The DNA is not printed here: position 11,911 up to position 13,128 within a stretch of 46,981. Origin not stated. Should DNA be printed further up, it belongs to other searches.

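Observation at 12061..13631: ECF sigma factor coupled to a membrane protein that carries a T9SS type-B sorting domain on its extracytoplasmic side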

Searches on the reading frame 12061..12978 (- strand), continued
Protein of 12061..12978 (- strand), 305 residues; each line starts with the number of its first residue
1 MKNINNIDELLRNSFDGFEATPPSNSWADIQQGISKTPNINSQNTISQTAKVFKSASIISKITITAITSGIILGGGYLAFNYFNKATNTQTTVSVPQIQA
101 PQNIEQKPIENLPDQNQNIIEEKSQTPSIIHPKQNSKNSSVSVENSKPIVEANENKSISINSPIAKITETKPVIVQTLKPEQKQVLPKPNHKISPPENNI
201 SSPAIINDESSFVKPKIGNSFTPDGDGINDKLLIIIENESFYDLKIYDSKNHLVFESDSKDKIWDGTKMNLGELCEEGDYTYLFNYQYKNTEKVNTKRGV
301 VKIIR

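Call 71: search_protein_families(library=pfam, proteins=[L002:2364-3359:+, L002:3469-4467:+, L002:4551-5999:+, L002:6487-9318:-, L002:10980-17084:+, L002:17164-17613:+, L002:17600-20905:+, L014:5418-6752:+, L014:4693-5421:+], max_evalue=0.001)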
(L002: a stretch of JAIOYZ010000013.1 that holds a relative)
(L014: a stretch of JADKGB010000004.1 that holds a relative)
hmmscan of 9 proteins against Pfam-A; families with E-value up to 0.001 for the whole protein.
L002:2364-3359:+ (331 aa): 1 family
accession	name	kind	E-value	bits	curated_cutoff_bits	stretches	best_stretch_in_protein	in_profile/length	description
PF11751.14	PorP_SprF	-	1.4e-59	202.3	22.3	1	27-312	4-273/273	Type IX secretion system membrane protein PorP/SprF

L002:3469-4467:+ (332 aa): 1 family
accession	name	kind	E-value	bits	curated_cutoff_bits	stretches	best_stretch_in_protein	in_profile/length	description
PF11751.14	PorP_SprF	-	2.3e-56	191.8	22.3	1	21-311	3-273/273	Type IX secretion system membrane protein PorP/SprF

L002:4551-5999:+ (482 aa): 1 family
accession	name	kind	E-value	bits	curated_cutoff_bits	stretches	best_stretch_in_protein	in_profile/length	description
PF03781.23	FGE-sulfatase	-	8.7e-41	140.7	23.3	1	57-369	3-207/255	Sulfatase-modifying factor enzyme 1-like domain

L002:6487-9318:- (943 aa): 3 families
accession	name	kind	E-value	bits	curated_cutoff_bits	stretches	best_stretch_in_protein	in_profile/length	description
PF25778.1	DUF7948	-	9.9e-51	173.2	27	1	37-252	2-214/214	Domain of unknown function (DUF7948)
PF13585.12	CHU_C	-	3.5e-20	72.4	27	1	852-939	1-84/86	CHU_C Type IX secretion signal domain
PF06739.17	SBBP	-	3e-12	46.7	20.5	0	551-581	3-34/38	Beta-propeller repeat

L002:10980-17084:+ (2034 aa): 3 families
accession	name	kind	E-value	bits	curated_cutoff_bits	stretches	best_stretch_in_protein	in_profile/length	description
PF13585.12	CHU_C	-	7.8e-20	71.2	27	1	1944-2030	1-85/86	CHU_C Type IX secretion signal domain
PF18911.6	PKD_4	-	2.9e-17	62.9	27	0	1491-1530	37-74/85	PKD domain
PF00801.26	PKD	-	1.9e-07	31.4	23.5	0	30-97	5-65/80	PKD domain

L002:17164-17613:+ (149 aa): 0 families

L002:17600-20905:+ (1101 aa): 4 families
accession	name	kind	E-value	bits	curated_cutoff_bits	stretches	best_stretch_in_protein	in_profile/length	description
PF02868.21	Peptidase_M4_C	-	4e-43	147.6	24.4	1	430-586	1-165/165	Thermolysin metallopeptidase, alpha-helical domain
PF01447.24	Peptidase_M4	-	2.5e-33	116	22.4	1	270-427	2-145/145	Thermolysin metallopeptidase, catalytic domain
PF18962.6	Por_Secre_tail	-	9.2e-11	42.3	27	1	1032-1099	1-75/75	Secretion system C-terminal sorting domain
PF07504.19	FTP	-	1.9e-10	40.9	21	1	120-167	2-51/51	Fungalysin/Thermolysin Propeptide Motif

L014:5418-6752:+ (444 aa): 3 families
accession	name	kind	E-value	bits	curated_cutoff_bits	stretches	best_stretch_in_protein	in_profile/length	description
PF18911.6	PKD_4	-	1.1e-27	96.4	27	2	298-340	35-77/85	PKD domain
PF00801.26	PKD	-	1.4e-17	63.9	23.5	2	296-336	28-70/80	PKD domain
PF13585.12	CHU_C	-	4.6e-11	43.1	27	1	355-440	3-84/86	CHU_C Type IX secretion signal domain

L014:4693-5421:+ (242 aa): 4 families
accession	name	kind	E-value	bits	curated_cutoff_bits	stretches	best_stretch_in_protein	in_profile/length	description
PF04542.20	Sigma70_r2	-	2.5e-17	62.9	24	1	76-141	2-69/71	Sigma-70 region 2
PF08281.18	Sigma70_r4_2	-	1.3e-13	50.8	25.7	1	181-228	4-51/54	Sigma-70, region 4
PF04545.22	Sigma70_r4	-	2.3e-06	27.4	24.1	1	184-232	1-49/50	Sigma-70, region 4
PF07638.17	Sigma70_ECF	-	0.00031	21.1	21.1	0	103-233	55-181/185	ECF sigma factor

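Call 73: find_encoding_contigs(protein=P0013, flank=8000, max_places=2)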
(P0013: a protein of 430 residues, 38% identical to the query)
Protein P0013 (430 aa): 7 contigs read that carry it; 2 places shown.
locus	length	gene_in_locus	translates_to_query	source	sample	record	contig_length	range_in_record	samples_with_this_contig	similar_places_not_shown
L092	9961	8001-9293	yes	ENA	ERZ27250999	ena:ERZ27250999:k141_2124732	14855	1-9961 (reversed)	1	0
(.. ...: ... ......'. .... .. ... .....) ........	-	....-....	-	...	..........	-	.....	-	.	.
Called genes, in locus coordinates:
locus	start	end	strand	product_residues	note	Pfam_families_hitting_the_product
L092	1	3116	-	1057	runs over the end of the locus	PF07549:Sec_GG (faint), PF21760:SecD_1st, PF22599:SecDF_P1_head, PF02355:SecD_SecF_C, PF03176:MMPL (weak), PF02355:SecD_SecF_C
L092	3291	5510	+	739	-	PF13517:FG-GAP_3 (weak), PF18962:Por_Secre_tail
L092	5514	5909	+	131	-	-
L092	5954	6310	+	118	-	PF04134:DCC1-like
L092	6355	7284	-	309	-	PF00056:Ldh_1_N, PF02866:Ldh_1_C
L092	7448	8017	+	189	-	PF07638:Sigma70_ECF (weak), PF04542:Sigma70_r2, PF08281:Sigma70_r4_2, PF04545:Sigma70_r4 (weak)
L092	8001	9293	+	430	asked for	PF18911:PKD_4, PF00801:PKD, PF18911:PKD_4, PF00801:PKD (weak), PF13585:CHU_C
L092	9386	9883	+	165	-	-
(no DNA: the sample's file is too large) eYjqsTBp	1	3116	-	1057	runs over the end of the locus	PF07549:Sec_GG (faint), PF21760:SecD_1st, PF22599:SecDF_P1_head, PF02355:SecD_SecF_C, PF03176:MMPL (weak), PF02355:SecD_SecF_C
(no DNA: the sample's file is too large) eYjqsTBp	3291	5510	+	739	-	PF13517:FG-GAP_3 (weak), PF18962:Por_Secre_tail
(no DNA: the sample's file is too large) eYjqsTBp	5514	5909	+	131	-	-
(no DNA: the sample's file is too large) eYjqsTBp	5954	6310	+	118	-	PF04134:DCC1-like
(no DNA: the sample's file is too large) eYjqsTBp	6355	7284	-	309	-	PF00056:Ldh_1_N, PF02866:Ldh_1_C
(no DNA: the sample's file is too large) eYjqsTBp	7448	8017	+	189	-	PF07638:Sigma70_ECF (weak), PF04542:Sigma70_r2, PF08281:Sigma70_r4_2, PF04545:Sigma70_r4 (weak)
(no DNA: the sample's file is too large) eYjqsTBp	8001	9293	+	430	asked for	PF18911:PKD_4, PF00801:PKD, PF18911:PKD_4, PF00801:PKD (weak), PF13585:CHU_C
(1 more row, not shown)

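Call 82: find_homologous_proteins(query=A5, max_evalue=0.00001)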
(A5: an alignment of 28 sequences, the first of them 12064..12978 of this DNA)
Query A5 (28 sequences) (305 aa, profile of the alignment): 358 proteins with E <= 0.00001 among 8000 candidates; the best 120 are listed.
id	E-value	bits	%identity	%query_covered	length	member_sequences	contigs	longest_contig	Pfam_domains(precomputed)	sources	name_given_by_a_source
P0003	3.0e-95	337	54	100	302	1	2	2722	PF13585.13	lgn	-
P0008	2.9e-92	328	41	100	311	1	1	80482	PF13585.13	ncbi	-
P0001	3.6e-89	317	98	100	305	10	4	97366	PF13585.13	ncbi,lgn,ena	-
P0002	4.9e-88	314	95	100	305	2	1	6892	PF13585.13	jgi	-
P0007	8.3e-87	310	47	100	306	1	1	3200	PF13585.13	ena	-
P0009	2.1e-85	305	40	100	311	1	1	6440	PF13585.13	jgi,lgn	jgi:gliding motility-associated-like protein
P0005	1.9e-83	299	52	100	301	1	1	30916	PF13585.13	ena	-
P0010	7.6e-83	297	37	100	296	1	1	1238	PF13585.13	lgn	-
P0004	1.0e-80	290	55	100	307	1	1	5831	PF13585.13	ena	-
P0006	8.2e-79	283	51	100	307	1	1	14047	PF13585.13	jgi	jgi:gliding motility-associated-like protein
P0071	9.9e-50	188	26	33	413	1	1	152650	PF00801.27,PF13585.13,PF18911.7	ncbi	ncbi:MAG: PKD domain-containing protein [Flavobacteriales bacterium]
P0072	1.0e-48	185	30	33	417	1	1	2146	PF00801.27,PF13585.13,PF18911.7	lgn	-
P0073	4.0e-48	183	27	28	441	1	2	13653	PF00801.27,PF13585.13,PF18911.7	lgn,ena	-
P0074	7.0e-48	182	26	33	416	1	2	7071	PF00801.27,PF13585.13,PF18911.7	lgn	-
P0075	7.0e-48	182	25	33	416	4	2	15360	PF00801.27,PF13585.13,PF18911.7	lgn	-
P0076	3.3e-47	180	24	28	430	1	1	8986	PF00801.27,PF13585.13,PF18911.7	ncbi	-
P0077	1.4e-46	178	30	33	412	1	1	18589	PF00801.27,PF13585.13,PF18911.7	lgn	-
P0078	1.8e-46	177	26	28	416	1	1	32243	PF00801.27,PF13585.13,PF18911.7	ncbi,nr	ncbi:MAG: PKD domain-containing protein [Flavobacteriales bacterium]|nr:PKD domain-containing protei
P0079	2.0e-46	177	32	29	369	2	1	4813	PF00801.27,PF13585.13,PF18911.7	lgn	-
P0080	2.3e-46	177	40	20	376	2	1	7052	PF00801.27,PF13585.13,PF18911.7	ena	-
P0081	2.7e-46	177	25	28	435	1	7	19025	PF00801.27,PF13585.13,PF18911.7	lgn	-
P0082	3.0e-46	176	40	20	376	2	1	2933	PF00801.27,PF13585.13,PF18911.7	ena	-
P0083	3.9e-46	176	29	33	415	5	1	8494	PF00801.27,PF13585.13,PF18911.7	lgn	-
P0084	5.3e-46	176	42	20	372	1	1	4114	PF00801.27,PF13585.13,PF18911.7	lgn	-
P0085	6.8e-46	175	30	28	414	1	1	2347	PF00801.27,PF13585.13,PF18911.7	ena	-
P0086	1.0e-45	175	31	28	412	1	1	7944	PF00801.27,PF13585.13,PF18911.7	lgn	-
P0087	1.2e-45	174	28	33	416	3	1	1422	PF00801.27,PF13585.13,PF18911.7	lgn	-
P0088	2.2e-45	174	29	33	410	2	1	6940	PF00801.27,PF13585.13,PF18911.7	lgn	-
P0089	2.4e-45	173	30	33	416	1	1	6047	PF00801.27,PF13585.13,PF18911.7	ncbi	-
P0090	3.5e-45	173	42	20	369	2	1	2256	PF00801.27,PF13585.13,PF18911.7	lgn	-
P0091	4.8e-45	172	29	33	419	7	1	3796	PF00801.27,PF13585.13,PF18911.7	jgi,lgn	-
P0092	5.3e-45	172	28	33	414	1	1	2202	PF00801.27,PF13585.13,PF18911.7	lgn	-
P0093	8.5e-45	172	27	28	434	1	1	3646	PF00801.27,PF13585.13,PF18911.7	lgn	-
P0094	8.8e-45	172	28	33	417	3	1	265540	PF00801.27,PF13585.13,PF18911.7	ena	-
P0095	1.1e-44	171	26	28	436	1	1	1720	PF00801.27,PF13585.13,PF18911.7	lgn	-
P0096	1.3e-44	171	29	33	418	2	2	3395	PF00801.27,PF13585.13,PF18911.7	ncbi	-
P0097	3.0e-44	170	27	33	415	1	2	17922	PF00801.27,PF13585.13,PF18911.7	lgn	-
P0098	3.9e-44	169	31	28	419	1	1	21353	PF00801.27,PF13585.13,PF18911.7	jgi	-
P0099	4.0e-44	169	42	20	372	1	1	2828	PF00801.27,PF13585.13,PF18911.7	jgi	jgi:gliding motility-associated-like protein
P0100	4.1e-44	169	28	33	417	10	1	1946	PF00801.27,PF13585.13,PF18911.7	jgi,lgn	-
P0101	4.4e-44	169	28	28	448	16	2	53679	PF00801.27,PF13585.13,PF18911.7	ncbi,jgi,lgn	-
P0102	6.4e-44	169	28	28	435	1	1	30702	PF00801.27,PF13585.13,PF18911.7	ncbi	-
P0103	7.4e-44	169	27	33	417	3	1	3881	PF00801.27,PF13585.13,PF18911.7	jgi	-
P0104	1.0e-43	168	27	33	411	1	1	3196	PF00801.27,PF13585.13,PF18911.7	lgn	-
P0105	1.4e-43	168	28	35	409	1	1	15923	PF00801.27,PF13585.13,PF18911.7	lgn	-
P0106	1.4e-43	168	26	28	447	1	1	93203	PF00801.27,PF13585.13,PF18911.7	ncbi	ncbi:MAG: PKD domain-containing protein [Flavobacteriales bacterium]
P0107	1.5e-43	168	29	33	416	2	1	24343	PF00801.27,PF13585.13,PF18911.7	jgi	-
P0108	1.5e-43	168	26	28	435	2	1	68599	PF00801.27,PF13585.13,PF18911.7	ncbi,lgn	-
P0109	2.4e-43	167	28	33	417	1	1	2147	PF00801.27,PF13585.13,PF18911.7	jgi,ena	-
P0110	2.6e-43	167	27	28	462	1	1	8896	PF00801.27,PF13585.13,PF18911.7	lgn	-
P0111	2.9e-43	167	28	33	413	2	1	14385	PF00801.27,PF13585.13,PF18911.7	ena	-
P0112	3.8e-43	166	25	28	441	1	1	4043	PF00801.27,PF13585.13,PF18911.7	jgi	jgi:PKD repeat protein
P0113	4.1e-43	166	30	33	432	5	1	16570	PF00801.27,PF13585.13,PF18911.7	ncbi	-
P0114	5.2e-43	166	28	28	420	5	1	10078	PF00801.27,PF13585.13,PF18911.7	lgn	-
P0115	5.7e-43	166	37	20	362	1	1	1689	PF00801.27,PF13585.13,PF18911.7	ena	-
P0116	6.9e-43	165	27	29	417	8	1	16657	PF00801.27,PF13585.13,PF18911.7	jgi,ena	-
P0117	8.5e-43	165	26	28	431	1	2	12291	PF00801.27,PF13585.13,PF18911.7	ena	-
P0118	8.8e-43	165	26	36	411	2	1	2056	PF00801.27,PF13585.13,PF18911.7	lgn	-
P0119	9.6e-43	165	26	28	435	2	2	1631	PF00801.27,PF13585.13,PF18911.7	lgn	-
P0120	1.1e-42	165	29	28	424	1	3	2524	PF00801.27,PF13585.13,PF18911.7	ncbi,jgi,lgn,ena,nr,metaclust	ncbi:MAG TPA: PKD domain-containing protein [Flavobacteriales bacterium]|nr:PKD domain-containing pr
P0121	1.3e-42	164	25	28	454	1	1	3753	PF00801.27,PF13585.13,PF18911.7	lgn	-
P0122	1.7e-42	164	26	28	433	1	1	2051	PF00801.27,PF13585.13,PF18911.7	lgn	-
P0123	1.7e-42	164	25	33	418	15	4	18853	PF00801.27,PF13585.13,PF18911.7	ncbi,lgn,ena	-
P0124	1.8e-42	164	30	29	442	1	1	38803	PF00801.27,PF13585.13,PF18911.7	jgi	jgi:PKD repeat protein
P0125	1.9e-42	164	32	28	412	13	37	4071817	PF00801.27,PF13585.13,PF18911.7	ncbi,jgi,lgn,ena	jgi:gliding motility-associated-like protein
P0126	2.2e-42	164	32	28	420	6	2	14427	PF00801.27,PF13585.13,PF18911.7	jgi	jgi:gliding motility-associated-like protein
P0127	2.6e-42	163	24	28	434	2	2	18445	PF00801.27,PF13585.13,PF18911.7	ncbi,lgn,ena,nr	ncbi:MAG: PKD domain-containing protein [Flavobacteriales bacterium]|nr:PKD domain-containing protei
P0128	3.0e-42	163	34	26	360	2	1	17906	PF00801.27,PF13585.13,PF18911.7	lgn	-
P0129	3.2e-42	163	33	29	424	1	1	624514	PF00801.27,PF13585.13,PF18911.7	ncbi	ncbi:MAG: PKD domain-containing protein [Flavobacteriales bacterium]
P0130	4.5e-42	163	24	28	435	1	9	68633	PF00801.27,PF13585.13,PF18911.7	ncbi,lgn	-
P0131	6.3e-42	162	30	29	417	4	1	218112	PF00801.27,PF13585.13,PF18911.7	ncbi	ncbi:MAG: PKD domain-containing protein [Flavobacteriales bacterium]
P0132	6.7e-42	162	33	28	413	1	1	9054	PF00801.27,PF13585.13,PF18911.7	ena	-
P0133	7.2e-42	162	29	23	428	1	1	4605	PF00801.27,PF13585.13,PF18911.7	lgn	-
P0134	7.6e-42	162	32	22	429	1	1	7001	PF00801.27,PF13585.13,PF18911.7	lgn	-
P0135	7.9e-42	162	31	33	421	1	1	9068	PF00801.27,PF13585.13,PF18911.7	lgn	-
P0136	8.6e-42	162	30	28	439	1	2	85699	PF00801.27,PF13585.13,PF18911.7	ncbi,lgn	-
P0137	8.8e-42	162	31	33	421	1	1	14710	PF00801.27,PF13585.13,PF18911.7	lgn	-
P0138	9.8e-42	162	24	28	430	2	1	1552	PF00801.27,PF13585.13,PF18911.7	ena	-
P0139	1.0e-41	162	24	28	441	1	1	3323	PF00801.27,PF13585.13,PF18911.7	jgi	jgi:PKD repeat protein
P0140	1.0e-41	162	30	33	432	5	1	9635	PF00801.27,PF13585.13,PF18911.7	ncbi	-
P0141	1.2e-41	161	29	35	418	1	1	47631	PF00801.27,PF13585.13,PF18911.7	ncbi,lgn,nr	ncbi:MAG: PKD domain-containing protein [Flavobacteriales bacterium]|nr:PKD domain-containing protei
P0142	1.3e-41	161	32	29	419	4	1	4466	PF00801.27,PF13585.13,PF18911.7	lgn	-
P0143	1.4e-41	161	26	28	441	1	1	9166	PF00801.27,PF13585.13,PF18911.7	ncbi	-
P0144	1.5e-41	161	27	28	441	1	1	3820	PF00801.27,PF13585.13,PF18911.7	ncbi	-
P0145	1.6e-41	161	35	28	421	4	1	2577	PF00801.27,PF13585.13,PF18911.7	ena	-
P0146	1.6e-41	161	30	29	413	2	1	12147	PF00801.27,PF13585.13,PF18911.7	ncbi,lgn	-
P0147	1.7e-41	161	25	28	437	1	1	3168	PF00801.27,PF13585.13,PF18911.7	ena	-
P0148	1.7e-41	161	26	33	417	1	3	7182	PF00801.27,PF13585.13,PF18911.7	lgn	-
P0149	2.2e-41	160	29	33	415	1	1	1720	PF00801.27,PF13585.13,PF18911.7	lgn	-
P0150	2.5e-41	160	26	26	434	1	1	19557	PF00801.27,PF13585.13,PF18911.7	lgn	-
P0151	2.6e-41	160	34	28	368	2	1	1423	PF00801.27,PF13585.13,PF18911.7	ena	-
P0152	3.1e-41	160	26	28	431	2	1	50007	PF00801.27,PF13585.13,PF18911.7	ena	-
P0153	3.9e-41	160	31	28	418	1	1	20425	PF00801.27,PF13585.13,PF18911.7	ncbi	ncbi:MAG: PKD domain-containing protein [Flavobacteriales bacterium]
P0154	4.9e-41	159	24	28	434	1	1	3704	PF00801.27,PF13585.13,PF18911.7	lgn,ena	-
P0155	5.8e-41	159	24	33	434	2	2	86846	PF00801.27,PF13585.13,PF18911.7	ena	-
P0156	7.7e-41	159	34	22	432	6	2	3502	PF00801.27,PF13585.13,PF18911.7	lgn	-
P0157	7.7e-41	159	28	32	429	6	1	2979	PF00801.27,PF13585.13,PF18911.7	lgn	-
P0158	7.8e-41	159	30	28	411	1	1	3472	PF00801.27,PF13585.13,PF18911.7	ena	-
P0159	7.9e-41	159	30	28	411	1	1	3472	PF00801.27,PF13585.13,PF18911.7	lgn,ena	-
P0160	8.9e-41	158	26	29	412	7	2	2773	PF00801.27,PF13585.13,PF18911.7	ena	-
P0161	1.3e-40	158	29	29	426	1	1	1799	PF00801.27,PF13585.13,PF18911.7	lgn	-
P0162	1.5e-40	158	27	33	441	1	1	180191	PF00801.27,PF13585.13,PF18911.7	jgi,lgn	jgi:PKD repeat protein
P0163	1.5e-40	158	30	35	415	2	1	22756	PF00801.27,PF13585.13,PF18911.7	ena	-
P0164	1.6e-40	158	34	22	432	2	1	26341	PF00801.27,PF13585.13,PF18911.7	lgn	-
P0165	1.7e-40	158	27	36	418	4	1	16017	PF00801.27,PF13585.13,PF18911.7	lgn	-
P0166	1.7e-40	158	26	28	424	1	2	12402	PF00801.27,PF13585.13,PF18911.7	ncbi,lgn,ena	-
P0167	1.7e-40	157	28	33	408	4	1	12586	PF00801.27,PF13585.13,PF18911.7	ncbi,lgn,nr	ncbi:MAG: PKD domain-containing protein [Flavobacteriales bacterium]|nr:PKD domain-containing protei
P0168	2.1e-40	157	26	28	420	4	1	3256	PF00801.27,PF13585.13,PF18911.7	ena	-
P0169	2.5e-40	157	27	28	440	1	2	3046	PF00801.27,PF13585.13,PF18911.7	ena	-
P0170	2.6e-40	157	30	29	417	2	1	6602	PF00801.27,PF13585.13,PF18911.7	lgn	-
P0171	2.8e-40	157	25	33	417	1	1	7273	PF00801.27,PF13585.13,PF18911.7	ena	-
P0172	3.6e-40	156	27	28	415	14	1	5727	PF00801.27,PF13585.13,PF18911.7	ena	-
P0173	3.7e-40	156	29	33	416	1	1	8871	PF00801.27,PF13585.13,PF18911.7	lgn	-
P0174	4.3e-40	156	30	33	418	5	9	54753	PF00801.27,PF13585.13,PF18911.7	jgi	jgi:gliding motility-associated-like protein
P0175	4.3e-40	156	25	36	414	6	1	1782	PF00801.27,PF13585.13,PF18911.7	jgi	jgi:gliding motility-associated-like protein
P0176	4.5e-40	156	31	28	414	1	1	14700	PF00801.27,PF13585.13,PF18911.7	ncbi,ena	-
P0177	4.6e-40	156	26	29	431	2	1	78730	PF00801.27,PF13585.13,PF18911.7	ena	-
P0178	4.8e-40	156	31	26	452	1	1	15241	PF00801.27,PF13585.13,PF18911.7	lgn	-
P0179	5.8e-40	156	32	29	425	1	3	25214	PF00801.27,PF13585.13,PF18911.7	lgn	-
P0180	7.0e-40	156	28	28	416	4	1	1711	PF00801.27,PF13585.13,PF18911.7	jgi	jgi:gliding motility-associated-like protein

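Call 84: list_cluster_members(proteins=[P0125, P0129, P0131, P0101, P0079, P0174])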
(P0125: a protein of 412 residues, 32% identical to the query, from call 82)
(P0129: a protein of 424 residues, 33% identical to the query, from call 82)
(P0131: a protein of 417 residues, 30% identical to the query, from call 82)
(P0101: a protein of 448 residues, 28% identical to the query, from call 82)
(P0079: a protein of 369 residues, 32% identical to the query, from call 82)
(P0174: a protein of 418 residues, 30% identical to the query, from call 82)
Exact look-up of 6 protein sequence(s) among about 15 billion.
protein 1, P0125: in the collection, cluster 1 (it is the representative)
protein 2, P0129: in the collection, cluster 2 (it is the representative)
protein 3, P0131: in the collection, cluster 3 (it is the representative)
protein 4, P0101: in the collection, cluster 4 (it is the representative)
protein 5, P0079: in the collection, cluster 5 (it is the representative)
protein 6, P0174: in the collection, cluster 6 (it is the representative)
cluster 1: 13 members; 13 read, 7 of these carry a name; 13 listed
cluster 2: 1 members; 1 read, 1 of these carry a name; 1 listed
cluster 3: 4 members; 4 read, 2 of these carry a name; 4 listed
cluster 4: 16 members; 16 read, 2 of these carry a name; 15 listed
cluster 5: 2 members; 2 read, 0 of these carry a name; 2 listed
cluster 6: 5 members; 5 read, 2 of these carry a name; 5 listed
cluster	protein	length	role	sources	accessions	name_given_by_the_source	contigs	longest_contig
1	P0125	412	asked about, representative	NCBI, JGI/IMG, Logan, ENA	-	gliding motility-associated-like protein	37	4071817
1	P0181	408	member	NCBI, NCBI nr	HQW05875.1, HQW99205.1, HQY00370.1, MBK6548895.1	MAG TPA: PKD domain-containing protein [Flavobacteriales bacterium] | PKD domain-containing protein [Flavobacteriales bacterium]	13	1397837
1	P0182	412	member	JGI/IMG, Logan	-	gliding motility-associated-like protein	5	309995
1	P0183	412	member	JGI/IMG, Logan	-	gliding motility-associated-like protein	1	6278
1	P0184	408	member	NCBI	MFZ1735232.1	MAG: PKD domain-containing protein [Flavobacteriales bacterium]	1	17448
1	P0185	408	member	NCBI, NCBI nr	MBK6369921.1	MAG: PKD domain-containing protein [Flavobacteriales bacterium] | PKD domain-containing protein [Flavobacteriales bacterium]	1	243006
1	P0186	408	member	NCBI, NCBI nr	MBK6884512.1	MAG: PKD domain-containing protein [Flavobacteriales bacterium] | PKD domain-containing protein [Flavobacteriales bacterium]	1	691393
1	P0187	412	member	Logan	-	-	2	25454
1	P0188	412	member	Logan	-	-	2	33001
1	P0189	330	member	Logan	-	-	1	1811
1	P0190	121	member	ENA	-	-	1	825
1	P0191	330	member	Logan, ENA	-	-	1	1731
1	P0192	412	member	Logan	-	-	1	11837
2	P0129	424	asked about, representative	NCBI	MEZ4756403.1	MAG: PKD domain-containing protein [Flavobacteriales bacterium]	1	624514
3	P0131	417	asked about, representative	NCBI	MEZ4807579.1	MAG: PKD domain-containing protein [Flavobacteriales bacterium]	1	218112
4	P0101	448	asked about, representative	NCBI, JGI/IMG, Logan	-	-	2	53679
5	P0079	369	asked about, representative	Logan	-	-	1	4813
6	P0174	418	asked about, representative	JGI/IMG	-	gliding motility-associated-like protein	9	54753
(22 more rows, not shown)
